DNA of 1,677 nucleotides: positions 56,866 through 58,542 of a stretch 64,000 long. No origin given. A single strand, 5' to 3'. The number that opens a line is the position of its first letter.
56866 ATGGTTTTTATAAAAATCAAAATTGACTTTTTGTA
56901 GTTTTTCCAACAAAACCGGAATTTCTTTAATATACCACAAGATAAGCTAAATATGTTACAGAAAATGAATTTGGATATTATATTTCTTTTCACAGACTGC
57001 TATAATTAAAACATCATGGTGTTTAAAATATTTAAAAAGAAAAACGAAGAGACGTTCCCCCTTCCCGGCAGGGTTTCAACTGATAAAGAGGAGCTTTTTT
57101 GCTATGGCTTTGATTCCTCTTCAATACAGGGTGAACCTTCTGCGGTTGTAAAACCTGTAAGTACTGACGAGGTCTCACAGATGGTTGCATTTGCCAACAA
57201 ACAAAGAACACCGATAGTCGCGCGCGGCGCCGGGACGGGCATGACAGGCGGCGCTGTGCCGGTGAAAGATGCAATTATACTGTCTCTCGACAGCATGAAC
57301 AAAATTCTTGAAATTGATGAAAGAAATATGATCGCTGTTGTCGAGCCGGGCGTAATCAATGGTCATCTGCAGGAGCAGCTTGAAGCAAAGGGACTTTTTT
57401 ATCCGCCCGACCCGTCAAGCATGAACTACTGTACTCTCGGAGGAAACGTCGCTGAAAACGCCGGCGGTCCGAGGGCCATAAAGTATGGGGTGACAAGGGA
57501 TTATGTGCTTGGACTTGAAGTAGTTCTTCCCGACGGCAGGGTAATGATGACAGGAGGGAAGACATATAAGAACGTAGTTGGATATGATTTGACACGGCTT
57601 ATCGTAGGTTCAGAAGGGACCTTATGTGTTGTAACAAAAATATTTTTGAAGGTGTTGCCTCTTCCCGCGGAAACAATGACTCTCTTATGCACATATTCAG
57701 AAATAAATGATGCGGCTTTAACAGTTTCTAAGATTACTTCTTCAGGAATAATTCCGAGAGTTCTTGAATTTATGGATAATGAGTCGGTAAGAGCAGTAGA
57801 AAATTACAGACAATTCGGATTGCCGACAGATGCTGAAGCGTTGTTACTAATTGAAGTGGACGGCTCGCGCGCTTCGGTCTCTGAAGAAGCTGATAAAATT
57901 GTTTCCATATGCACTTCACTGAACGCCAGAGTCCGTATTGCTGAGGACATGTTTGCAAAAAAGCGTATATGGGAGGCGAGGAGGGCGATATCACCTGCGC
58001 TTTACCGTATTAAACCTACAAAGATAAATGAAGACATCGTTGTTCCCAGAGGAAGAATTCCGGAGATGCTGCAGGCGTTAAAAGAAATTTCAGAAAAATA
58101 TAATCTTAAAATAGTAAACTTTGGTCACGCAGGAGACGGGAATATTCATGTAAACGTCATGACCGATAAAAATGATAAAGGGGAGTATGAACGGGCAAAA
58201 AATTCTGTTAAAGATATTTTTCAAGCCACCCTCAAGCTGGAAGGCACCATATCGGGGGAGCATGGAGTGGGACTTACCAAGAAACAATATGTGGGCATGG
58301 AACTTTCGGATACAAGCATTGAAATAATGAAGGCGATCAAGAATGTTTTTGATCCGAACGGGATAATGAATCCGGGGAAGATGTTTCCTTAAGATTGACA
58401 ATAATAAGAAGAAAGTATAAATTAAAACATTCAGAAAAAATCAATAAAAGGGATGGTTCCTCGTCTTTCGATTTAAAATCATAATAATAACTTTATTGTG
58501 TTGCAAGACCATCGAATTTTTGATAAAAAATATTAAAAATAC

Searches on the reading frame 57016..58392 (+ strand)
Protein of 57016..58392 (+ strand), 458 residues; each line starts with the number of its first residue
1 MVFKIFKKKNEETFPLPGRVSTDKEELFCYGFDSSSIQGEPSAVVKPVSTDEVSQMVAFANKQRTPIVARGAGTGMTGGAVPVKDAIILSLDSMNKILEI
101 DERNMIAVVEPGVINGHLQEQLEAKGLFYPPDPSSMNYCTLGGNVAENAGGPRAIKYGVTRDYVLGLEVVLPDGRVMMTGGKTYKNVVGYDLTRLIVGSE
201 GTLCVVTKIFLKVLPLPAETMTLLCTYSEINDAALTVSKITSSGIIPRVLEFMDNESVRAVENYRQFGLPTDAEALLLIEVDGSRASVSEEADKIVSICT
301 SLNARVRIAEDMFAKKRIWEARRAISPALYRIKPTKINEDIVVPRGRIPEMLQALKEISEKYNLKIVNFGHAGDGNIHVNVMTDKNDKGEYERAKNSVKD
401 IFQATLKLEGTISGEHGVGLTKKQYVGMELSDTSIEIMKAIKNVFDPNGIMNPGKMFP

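Call 49: search_protein_families(library=pfam, proteins=[window:57016-58392:+], max_evalue=0.00001)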
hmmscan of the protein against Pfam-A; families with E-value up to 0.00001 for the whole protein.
window:57016-58392:+ (458 aa): 2 families
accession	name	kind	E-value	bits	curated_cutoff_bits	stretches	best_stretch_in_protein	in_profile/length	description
PF02913.24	FAD-oxidase_C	-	7.1e-74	249.1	21.2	1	217-456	2-248/248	FAD linked oxidases, C-terminal domain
PF01565.28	FAD_binding_4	-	4.8e-46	156.3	26.4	1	41-178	1-137/139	FAD binding domain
